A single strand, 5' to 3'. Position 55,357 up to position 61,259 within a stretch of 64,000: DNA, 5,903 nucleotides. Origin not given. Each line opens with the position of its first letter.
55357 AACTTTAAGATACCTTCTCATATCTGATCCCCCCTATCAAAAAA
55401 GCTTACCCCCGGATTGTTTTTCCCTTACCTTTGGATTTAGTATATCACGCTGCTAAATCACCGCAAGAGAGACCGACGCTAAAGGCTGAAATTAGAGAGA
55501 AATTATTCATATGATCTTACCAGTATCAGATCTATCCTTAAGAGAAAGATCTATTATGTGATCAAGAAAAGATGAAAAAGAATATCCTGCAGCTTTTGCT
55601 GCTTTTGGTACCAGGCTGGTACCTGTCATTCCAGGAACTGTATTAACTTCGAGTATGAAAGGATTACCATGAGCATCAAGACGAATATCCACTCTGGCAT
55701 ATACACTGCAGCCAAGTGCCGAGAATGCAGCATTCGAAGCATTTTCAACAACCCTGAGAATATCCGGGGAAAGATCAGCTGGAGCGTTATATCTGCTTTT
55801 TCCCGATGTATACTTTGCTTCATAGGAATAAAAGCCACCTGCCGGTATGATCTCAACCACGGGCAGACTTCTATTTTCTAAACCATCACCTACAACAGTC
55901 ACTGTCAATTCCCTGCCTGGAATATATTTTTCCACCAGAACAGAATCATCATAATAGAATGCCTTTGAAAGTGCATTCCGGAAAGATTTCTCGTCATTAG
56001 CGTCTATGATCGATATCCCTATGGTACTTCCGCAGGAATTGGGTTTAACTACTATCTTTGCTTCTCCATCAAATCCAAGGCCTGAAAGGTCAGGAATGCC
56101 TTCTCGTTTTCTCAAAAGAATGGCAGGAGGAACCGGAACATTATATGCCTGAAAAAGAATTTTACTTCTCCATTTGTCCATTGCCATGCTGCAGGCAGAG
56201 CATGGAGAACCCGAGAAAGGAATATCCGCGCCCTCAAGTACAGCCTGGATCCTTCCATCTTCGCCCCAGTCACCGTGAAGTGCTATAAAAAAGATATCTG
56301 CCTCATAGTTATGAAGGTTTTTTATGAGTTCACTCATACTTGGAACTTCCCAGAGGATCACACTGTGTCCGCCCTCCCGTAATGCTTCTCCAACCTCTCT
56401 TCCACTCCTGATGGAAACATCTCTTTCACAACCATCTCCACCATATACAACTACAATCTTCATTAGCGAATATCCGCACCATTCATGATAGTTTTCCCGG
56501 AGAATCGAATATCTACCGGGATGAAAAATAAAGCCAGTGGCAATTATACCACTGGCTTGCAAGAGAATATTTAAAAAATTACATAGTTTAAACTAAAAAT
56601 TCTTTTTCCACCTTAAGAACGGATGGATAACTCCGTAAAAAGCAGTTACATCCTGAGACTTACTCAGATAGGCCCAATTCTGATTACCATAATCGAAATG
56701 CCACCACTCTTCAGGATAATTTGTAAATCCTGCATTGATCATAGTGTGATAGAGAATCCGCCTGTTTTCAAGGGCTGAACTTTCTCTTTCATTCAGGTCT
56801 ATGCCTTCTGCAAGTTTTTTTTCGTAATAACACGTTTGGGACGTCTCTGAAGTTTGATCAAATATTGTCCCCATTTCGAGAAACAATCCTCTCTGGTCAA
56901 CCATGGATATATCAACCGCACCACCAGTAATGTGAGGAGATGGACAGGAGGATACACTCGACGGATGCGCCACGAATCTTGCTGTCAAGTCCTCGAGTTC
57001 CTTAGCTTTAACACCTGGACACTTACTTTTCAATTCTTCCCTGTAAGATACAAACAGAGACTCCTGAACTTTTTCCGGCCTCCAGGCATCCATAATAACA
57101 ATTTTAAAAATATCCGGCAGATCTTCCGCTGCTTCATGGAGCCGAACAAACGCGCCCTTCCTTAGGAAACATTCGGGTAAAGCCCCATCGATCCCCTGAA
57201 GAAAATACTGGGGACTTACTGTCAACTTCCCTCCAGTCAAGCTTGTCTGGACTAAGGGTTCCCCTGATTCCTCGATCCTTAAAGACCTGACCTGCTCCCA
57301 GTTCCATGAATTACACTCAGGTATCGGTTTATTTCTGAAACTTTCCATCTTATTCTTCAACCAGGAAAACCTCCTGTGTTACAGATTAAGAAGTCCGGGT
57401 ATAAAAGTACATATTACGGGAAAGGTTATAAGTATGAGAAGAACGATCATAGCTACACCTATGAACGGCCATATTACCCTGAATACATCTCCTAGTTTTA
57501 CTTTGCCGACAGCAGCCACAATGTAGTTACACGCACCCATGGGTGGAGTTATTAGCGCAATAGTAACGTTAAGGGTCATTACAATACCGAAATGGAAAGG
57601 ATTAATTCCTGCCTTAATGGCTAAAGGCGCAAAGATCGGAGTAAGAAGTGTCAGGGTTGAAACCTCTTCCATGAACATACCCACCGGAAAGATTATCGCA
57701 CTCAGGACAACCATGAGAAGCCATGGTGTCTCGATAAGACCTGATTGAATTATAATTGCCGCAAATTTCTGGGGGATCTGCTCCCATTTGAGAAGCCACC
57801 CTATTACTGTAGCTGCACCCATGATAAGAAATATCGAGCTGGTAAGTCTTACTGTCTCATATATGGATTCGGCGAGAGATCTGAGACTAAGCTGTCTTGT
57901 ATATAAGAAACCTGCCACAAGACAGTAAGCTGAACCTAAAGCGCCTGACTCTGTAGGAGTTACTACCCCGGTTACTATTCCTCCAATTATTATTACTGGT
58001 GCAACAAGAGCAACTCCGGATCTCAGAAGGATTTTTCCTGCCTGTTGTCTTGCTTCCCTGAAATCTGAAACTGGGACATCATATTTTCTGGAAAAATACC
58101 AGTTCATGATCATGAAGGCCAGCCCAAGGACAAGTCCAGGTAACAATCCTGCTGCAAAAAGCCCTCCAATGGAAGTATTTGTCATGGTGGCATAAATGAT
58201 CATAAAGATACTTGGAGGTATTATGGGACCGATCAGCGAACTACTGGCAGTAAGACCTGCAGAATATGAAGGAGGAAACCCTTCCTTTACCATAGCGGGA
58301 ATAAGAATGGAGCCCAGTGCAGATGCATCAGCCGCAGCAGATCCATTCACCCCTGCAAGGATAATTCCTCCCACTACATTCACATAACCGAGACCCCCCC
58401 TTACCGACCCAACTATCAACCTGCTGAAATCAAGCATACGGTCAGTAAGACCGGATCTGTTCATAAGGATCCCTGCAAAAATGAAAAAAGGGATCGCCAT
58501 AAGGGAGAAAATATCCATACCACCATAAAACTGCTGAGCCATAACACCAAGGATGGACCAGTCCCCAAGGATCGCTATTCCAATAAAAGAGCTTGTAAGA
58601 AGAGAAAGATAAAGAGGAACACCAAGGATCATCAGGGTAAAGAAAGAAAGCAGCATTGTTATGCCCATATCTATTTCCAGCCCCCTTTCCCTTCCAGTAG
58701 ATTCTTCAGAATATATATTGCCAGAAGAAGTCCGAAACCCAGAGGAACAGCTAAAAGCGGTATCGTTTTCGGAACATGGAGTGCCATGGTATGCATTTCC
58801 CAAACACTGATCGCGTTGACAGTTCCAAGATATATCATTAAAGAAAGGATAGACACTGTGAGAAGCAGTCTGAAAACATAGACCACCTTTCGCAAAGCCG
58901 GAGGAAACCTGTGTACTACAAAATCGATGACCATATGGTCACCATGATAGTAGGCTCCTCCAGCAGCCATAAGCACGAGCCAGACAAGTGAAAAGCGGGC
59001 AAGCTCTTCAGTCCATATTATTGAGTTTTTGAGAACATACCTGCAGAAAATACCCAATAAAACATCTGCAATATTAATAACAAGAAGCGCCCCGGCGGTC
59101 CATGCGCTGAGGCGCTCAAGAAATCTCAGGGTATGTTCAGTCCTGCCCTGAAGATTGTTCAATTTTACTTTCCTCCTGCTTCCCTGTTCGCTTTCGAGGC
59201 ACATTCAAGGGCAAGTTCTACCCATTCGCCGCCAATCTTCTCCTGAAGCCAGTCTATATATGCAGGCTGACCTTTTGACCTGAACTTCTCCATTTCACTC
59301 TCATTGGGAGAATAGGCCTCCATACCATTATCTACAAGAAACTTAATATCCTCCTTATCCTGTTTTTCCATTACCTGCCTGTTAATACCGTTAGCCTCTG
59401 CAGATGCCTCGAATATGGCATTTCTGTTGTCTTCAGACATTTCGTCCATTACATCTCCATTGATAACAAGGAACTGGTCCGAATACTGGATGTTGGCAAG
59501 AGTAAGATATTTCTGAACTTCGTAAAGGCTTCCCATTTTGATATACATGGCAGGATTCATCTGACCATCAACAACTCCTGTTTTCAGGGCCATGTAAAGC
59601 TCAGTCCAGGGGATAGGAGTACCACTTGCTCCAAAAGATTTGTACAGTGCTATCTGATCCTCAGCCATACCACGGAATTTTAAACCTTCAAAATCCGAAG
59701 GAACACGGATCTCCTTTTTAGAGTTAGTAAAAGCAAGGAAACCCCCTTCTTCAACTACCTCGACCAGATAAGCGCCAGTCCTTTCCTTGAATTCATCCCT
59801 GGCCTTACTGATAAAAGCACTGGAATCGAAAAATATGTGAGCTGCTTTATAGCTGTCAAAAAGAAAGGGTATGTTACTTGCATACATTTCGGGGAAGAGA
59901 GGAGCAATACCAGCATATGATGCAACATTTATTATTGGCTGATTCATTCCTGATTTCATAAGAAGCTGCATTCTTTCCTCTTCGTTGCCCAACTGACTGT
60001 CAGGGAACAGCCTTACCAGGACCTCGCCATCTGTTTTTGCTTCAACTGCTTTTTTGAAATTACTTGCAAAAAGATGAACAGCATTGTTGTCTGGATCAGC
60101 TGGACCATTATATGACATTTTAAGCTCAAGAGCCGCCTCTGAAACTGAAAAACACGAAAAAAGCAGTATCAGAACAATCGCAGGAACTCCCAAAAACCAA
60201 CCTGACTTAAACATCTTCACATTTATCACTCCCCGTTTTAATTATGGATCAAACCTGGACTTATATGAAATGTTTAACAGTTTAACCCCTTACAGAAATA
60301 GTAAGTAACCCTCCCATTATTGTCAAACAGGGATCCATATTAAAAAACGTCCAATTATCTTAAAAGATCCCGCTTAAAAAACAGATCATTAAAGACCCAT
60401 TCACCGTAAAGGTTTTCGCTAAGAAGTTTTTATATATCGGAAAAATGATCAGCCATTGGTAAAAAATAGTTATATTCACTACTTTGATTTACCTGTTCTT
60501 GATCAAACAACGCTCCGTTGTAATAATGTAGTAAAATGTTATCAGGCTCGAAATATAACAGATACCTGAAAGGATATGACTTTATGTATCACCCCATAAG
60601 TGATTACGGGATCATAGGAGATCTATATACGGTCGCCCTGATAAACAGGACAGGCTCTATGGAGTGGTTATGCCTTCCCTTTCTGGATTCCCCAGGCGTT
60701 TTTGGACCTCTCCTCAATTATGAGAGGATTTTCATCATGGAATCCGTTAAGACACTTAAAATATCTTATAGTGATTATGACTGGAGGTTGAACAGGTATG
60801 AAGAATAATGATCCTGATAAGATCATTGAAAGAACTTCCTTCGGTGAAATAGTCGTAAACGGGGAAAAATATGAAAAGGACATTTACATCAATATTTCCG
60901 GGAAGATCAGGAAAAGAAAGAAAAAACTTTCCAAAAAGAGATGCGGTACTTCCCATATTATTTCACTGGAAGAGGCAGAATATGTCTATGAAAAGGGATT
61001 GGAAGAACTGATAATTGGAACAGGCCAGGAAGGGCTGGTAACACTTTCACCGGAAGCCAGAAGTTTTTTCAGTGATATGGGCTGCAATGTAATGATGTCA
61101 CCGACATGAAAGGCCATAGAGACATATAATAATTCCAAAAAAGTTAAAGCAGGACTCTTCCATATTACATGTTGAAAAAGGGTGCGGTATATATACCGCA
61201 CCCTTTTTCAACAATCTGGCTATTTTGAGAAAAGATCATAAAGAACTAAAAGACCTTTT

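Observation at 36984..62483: Candidate selenium-based extracytoplasmic repair chain: CcdA -> Sec-thioredoxin -> Sec-MsrA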

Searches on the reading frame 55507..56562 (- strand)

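Call 35: search_protein_families(library=pfam, proteins=[window:55507-56562:-], max_evalue=0.001)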
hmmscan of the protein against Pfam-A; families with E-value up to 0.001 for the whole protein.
window:55507-56562:- (351 aa): 4 families
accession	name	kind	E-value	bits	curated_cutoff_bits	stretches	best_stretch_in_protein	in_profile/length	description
PF07478.18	Dala_Dala_lig_C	-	2.8e-45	154.8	24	1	170-337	39-203/204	D-ala D-ala ligase C-terminus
PF01820.27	Dala_Dala_lig_N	-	2.5e-17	64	34.6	2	85-119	87-121/121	D-ala D-ala ligase N-terminus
PF02655.19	ATP-grasp_3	-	4.9e-07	30.4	23.2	1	128-308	2-155/160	ATP-grasp domain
PF14397.11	ATPgrasp_ST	-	0.00014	21.6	31.4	0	285-318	231-264/278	Sugar-transfer associated ATP-grasp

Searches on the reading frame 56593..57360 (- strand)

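Call 35: search_protein_families(library=pfam, proteins=[window:56593-57360:-], max_evalue=0.001)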
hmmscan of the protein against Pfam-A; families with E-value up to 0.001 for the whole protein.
window:56593-57360:- (255 aa): 2 families
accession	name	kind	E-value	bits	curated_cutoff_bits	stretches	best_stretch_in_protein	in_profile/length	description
PF01427.22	Peptidase_M15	-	4.4e-18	66.2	27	1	83-228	59-188/199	D-ala-D-ala dipeptidase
PF02557.22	VanY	-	0.00023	21.4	25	0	72-175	13-85/132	D-alanyl-D-alanine carboxypeptidase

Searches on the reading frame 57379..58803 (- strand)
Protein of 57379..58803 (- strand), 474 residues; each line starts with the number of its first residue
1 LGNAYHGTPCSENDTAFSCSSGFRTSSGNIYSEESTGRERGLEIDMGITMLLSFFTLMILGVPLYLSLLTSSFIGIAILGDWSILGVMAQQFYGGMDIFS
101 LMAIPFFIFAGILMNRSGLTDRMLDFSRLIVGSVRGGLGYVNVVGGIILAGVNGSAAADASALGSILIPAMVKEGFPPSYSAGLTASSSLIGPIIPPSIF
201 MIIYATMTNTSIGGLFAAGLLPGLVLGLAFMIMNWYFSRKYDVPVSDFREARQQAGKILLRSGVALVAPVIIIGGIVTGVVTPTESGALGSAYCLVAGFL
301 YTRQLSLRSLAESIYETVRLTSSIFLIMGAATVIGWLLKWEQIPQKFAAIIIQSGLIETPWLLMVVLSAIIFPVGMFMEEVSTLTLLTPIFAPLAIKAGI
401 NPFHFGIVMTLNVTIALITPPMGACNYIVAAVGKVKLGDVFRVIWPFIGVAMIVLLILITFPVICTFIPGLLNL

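Call 35: search_protein_families(library=pfam, proteins=[window:57379-58803:-], max_evalue=0.001)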
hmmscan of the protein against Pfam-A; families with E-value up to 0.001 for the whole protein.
window:57379-58803:- (474 aa): 3 families
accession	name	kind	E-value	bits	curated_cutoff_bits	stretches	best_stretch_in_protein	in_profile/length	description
PF06808.19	DctM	-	1.6e-108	363.7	23.8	1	51-462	1-411/413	Tripartite ATP-independent periplasmic transporter, DctM component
PF03600.22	CitMHS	-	3.3e-05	23.6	31.9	0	266-461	13-179/336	Citrate transporter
PF03606.21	DcuC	-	0.00014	20.9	23.1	1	143-460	124-457/461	C4-dicarboxylate anaerobic carrier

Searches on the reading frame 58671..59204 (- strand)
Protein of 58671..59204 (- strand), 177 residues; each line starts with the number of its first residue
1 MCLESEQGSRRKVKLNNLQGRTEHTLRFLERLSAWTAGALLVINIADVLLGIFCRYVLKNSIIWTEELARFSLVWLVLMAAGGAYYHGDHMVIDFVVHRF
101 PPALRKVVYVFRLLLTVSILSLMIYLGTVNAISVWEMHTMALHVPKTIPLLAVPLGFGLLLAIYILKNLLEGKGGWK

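Call 36: search_protein_families(library=pfam, proteins=[window:58671-59204:-], max_evalue=0.001)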
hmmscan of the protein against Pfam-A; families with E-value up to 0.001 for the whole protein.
window:58671-59204:- (177 aa): 1 family
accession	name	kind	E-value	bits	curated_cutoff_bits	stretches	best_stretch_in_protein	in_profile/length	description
PF04290.18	DctQ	-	1.1e-28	100.2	28.3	1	48-171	5-128/132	Tripartite ATP-independent periplasmic transporters, DctQ component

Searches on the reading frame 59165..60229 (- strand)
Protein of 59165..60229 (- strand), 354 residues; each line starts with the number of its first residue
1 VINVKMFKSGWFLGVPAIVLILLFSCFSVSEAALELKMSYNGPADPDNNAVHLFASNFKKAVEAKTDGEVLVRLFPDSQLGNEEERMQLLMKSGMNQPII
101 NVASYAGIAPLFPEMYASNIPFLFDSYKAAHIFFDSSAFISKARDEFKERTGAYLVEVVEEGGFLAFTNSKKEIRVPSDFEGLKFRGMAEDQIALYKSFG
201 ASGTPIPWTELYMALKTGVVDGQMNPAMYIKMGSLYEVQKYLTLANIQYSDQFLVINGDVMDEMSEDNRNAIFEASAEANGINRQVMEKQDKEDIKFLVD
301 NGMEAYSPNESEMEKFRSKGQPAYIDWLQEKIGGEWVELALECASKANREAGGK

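Call 12: search_protein_families(library=pfam, proteins=[window:59165-60229:-], max_evalue=0.01)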
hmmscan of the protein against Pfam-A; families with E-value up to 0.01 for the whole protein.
window:59165-60229:- (354 aa): 1 family
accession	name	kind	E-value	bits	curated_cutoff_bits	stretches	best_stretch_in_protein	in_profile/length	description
PF03480.18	DctP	-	2.6e-71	240.7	23.4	1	46-326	6-281/286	Bacterial extracellular solute-binding protein, family 7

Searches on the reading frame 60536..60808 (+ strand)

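Call 36: search_protein_families(library=pfam, proteins=[window:60536-60808:+], max_evalue=0.001)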
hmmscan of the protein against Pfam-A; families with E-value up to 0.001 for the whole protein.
window:60536-60808:+ (90 aa): 1 family
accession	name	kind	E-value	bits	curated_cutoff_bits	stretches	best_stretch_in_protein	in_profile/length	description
PF19291.4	TREH_N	-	0.00024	20.9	23.1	1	19-61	13-55/211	Trehalase-like, N-terminal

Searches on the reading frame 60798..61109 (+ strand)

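Call 36: search_protein_families(library=pfam, proteins=[window:60798-61109:+], max_evalue=0.001)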
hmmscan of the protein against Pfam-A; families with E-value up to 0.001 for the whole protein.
window:60798-61109:+ (103 aa): 1 family
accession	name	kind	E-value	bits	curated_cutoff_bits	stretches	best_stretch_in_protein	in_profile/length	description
PF04430.19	DUF498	-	1e-09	38.8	33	1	10-103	1-87/109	Protein of unknown function (DUF498/DUF598)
